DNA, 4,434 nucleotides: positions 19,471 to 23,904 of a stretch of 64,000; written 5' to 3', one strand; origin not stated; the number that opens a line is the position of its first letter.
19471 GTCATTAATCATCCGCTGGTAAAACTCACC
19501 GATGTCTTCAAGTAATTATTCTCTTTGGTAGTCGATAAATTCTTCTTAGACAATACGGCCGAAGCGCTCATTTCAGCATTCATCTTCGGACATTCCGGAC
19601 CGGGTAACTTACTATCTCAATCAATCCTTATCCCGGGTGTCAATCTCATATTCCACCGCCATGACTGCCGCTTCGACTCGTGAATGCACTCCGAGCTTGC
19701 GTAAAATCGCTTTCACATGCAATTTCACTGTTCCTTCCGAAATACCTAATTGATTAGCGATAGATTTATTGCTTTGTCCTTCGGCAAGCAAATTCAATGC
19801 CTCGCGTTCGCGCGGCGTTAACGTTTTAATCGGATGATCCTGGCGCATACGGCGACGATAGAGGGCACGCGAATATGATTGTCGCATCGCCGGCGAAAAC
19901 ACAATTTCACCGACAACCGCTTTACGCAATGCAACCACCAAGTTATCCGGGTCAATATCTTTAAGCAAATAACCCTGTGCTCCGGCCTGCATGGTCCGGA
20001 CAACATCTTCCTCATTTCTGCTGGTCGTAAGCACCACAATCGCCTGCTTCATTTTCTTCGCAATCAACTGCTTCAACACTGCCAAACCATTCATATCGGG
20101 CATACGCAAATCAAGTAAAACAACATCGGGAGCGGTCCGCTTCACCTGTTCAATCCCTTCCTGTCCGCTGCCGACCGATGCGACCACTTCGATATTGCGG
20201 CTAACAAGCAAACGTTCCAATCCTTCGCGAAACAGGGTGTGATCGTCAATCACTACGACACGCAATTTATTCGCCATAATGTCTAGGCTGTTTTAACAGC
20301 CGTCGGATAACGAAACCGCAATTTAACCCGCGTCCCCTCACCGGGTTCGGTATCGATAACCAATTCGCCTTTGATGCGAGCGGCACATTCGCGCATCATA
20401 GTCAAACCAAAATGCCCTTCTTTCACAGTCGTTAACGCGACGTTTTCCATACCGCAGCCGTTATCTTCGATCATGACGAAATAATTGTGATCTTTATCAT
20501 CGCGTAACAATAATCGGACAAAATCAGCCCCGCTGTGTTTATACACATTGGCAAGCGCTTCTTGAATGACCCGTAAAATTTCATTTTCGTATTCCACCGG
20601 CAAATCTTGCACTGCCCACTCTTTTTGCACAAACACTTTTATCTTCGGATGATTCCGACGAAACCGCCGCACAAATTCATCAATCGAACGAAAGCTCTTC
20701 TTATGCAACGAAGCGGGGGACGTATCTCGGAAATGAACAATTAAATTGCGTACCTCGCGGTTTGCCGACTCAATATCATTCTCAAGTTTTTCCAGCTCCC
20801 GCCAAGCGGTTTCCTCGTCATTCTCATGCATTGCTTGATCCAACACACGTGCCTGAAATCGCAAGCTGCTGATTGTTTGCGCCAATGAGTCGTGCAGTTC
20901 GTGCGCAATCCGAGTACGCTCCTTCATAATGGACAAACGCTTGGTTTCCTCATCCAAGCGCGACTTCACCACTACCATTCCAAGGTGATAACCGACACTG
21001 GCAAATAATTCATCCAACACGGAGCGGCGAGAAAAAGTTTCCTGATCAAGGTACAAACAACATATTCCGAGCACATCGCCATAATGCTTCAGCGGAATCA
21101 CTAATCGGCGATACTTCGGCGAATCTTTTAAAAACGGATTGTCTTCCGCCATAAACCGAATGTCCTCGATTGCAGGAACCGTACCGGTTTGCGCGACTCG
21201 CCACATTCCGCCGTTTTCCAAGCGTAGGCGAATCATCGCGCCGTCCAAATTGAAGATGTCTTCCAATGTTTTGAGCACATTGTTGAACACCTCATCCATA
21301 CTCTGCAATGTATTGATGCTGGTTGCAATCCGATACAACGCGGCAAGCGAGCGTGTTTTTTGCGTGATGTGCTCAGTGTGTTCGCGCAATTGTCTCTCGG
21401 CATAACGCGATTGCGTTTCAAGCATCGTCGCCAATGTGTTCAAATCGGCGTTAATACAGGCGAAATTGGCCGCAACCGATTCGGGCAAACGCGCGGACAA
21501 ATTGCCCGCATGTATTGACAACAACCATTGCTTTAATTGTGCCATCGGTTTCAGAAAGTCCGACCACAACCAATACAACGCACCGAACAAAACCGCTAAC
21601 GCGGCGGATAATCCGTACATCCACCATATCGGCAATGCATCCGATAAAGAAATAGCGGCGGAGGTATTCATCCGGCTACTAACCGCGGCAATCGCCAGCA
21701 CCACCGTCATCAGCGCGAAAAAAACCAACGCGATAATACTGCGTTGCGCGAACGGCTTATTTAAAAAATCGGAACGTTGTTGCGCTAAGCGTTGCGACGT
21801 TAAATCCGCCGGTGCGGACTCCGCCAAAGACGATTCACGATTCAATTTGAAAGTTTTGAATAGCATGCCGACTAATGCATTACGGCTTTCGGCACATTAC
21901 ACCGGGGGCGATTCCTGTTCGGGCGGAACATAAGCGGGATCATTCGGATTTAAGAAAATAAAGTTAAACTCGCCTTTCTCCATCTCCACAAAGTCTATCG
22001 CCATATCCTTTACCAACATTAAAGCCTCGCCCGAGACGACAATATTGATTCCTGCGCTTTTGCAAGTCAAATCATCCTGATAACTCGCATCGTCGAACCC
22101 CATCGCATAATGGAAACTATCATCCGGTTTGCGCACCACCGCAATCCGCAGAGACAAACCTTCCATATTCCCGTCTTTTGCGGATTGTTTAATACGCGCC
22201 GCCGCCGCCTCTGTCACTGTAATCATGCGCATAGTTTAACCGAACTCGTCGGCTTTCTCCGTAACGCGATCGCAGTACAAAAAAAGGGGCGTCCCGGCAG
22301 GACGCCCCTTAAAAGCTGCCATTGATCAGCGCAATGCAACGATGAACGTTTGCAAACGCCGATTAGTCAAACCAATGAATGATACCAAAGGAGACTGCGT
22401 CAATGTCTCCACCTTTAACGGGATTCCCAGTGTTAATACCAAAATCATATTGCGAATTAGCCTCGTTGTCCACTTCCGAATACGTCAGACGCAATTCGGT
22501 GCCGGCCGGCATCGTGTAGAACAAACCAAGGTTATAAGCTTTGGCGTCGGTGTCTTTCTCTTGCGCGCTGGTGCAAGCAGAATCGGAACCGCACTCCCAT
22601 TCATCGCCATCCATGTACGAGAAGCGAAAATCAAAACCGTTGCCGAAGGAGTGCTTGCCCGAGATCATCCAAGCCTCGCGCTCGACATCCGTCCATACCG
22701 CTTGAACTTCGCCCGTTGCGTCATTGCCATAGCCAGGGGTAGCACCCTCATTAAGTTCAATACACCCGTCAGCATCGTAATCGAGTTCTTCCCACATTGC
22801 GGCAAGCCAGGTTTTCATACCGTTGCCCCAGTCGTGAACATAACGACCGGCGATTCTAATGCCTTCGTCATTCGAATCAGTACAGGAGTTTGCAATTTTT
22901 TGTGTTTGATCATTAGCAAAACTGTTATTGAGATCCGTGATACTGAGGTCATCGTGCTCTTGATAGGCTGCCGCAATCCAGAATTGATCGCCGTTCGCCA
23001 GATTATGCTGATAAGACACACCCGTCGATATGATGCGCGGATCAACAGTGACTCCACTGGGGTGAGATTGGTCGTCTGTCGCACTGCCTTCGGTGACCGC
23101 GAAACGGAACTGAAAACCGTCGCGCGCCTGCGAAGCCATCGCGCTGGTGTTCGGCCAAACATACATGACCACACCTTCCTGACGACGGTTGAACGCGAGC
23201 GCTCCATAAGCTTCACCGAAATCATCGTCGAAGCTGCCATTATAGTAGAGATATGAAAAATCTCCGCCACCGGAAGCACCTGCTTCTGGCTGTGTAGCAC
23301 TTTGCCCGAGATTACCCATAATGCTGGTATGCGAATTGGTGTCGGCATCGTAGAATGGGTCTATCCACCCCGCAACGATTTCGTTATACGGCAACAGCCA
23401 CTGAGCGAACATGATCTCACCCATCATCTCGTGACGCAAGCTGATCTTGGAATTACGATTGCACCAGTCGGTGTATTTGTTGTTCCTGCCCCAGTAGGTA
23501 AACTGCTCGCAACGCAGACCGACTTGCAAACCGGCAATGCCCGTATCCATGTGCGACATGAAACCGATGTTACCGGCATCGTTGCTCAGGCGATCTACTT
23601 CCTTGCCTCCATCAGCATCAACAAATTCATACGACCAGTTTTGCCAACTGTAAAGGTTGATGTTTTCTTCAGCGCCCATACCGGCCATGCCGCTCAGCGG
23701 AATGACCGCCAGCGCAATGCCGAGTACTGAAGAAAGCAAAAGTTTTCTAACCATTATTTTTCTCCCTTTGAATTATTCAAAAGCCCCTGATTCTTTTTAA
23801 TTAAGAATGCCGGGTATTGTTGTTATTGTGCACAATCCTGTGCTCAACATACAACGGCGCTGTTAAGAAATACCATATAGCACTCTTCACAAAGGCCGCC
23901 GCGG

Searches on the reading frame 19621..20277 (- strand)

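Call 62: search_protein_families(library=ncbifam, proteins=[window:19621-20277:-], max_evalue=0.00001)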
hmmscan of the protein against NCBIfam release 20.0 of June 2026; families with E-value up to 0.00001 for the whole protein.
window:19621-20277:- (218 aa): 105 families (the best 25 are shown)
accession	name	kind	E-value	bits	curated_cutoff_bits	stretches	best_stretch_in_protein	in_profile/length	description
NF007935.0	PRK10651.1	equivalog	4.1e-67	225.5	250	1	3-210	5-213/216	two-component system response regulator NarL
NF007708.0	PRK10403.1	equivalog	1.1e-48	165.6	343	1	4-208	6-209/215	nitrate/nitrite response regulator protein NarP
NF047785.1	respo_reg_MadR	equivalog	8.6e-48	162.5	300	1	5-207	1-203/209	MadR family response regulator transcription factor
NF052445.1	RespRegMctR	equivalog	3.2e-42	144.3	300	1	5-210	2-202/205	two-component system response regulator MctR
NF011896.0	PRK15369.1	equivalog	5.5e-42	143.8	242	1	4-205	3-202/211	two component system response regulator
NF007018.1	PRK09483.1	equivalog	7.5e-34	117.3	280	1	6-212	3-208/217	UvrY/SirA/GacA family response regulator transcription factor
NF007685.0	PRK10360.1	equivalog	7.1e-29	101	258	1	6-204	3-189/196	response regulator transcription factor UhpA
NF006900.1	PRK09390.1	equivalog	3.3e-27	95.3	255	1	1-208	1-198/203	response regulator FixJ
NF041830.1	RR_TF_ErdR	exception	3.8e-26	92.1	390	1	7-207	4-205/213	response regulator transcription factor ErdR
NF007419.0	PRK09958.1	equivalog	3.6e-25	88.7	251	1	7-207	3-198/204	acid-sensing system DNA-binding response regulator EvgA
NF007403.0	PRK09935.1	equivalog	1.7e-24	86.6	271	1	7-211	6-208/210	fimbria biosynthesis transcriptional regulator FimZ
NF001965.0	PRK00742.1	subfamily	1.2e-21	77.4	293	1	3-126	2-128/357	chemotaxis-specific protein-glutamate methyltransferase CheB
NF040749.1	tetrathio_RR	equivalog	1.5e-21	77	290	1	9-201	4-182/191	tetrathionate respiration response regulator TtrR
TIGR02875.1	spore_0_A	equivalog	8.3e-19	67.8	200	1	4-125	2-126/262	sporulation transcription factor Spo0A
NF045991.1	RespRegCtrARhodob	equivalog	1.2e-18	67.7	350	1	5-122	1-116/224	response regulator transcription factor CtrA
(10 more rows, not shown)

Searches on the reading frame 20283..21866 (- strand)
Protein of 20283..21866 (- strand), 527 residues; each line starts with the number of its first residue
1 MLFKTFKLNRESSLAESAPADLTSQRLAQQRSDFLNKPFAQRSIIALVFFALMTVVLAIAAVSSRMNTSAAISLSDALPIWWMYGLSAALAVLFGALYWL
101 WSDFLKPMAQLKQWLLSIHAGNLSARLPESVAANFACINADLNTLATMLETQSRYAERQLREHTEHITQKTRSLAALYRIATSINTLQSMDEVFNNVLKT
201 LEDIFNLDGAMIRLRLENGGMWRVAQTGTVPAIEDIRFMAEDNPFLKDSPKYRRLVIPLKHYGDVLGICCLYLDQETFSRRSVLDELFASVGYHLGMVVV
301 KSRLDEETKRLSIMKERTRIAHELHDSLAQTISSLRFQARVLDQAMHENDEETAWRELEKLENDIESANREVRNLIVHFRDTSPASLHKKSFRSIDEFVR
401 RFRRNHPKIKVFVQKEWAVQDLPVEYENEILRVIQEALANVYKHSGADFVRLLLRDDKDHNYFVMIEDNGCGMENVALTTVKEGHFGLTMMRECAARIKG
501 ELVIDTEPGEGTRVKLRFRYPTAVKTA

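Call 27: search_protein_families(library=ncbifam, proteins=[window:20283-21866:-], max_evalue=0.00001)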
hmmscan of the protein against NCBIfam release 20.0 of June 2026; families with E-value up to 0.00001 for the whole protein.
window:20283-21866:- (527 aa): 7 families
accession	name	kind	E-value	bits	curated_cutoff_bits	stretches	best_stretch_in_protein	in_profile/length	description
NF008184.0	PRK10935.1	equivalog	3.5e-51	174.5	553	1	82-521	154-560/565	nitrate/nitrite two-component system sensor histidine kinase NarQ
NF007896.0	PRK10600.1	equivalog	3.2e-39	135.1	578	1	90-520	164-585/598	nitrate/nitrite two-component system sensor histidine kinase NarX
NF052443.1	SensHisKinMctS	equivalog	4.7e-23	81.3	700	1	314-518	248-446/457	two-component system sensor histidine kinase MctS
NF052531.1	Strep_LiaS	equivalog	2.2e-20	73.2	450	1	310-517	126-324/328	envelope stress sensor histidine kinase LiaS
NF008649.0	PRK11644.1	equivalog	8.4e-20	71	408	1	315-516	300-492/499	signal transduction histidine-protein kinase/phosphatase UhpB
NF047322.1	HK_morpho_MacS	equivalog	6.6e-18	65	300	1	291-518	152-366/367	MacS family sensor histidine kinase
NF047786.1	his_kin_MadS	equivalog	4.6e-17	62.2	500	1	300-516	214-431/434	MadS family sensor histidine kinase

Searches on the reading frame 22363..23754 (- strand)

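Call 27: search_protein_families(library=ncbifam, proteins=[window:22363-23754:-], max_evalue=0.00001)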
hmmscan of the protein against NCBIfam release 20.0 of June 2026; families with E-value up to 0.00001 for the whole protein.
window:22363-23754:- (463 aa): 0 families

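Call 50: search_protein_families(library=pfam, proteins=[window:22363-23754:-], max_evalue=0.01)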
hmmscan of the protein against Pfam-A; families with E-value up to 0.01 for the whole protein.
window:22363-23754:- (463 aa): 1 family
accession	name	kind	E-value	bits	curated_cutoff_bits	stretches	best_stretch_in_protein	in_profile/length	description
PF13609.12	Porin_4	-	2.8e-07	31.1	27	1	24-432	9-309/310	Gram-negative porin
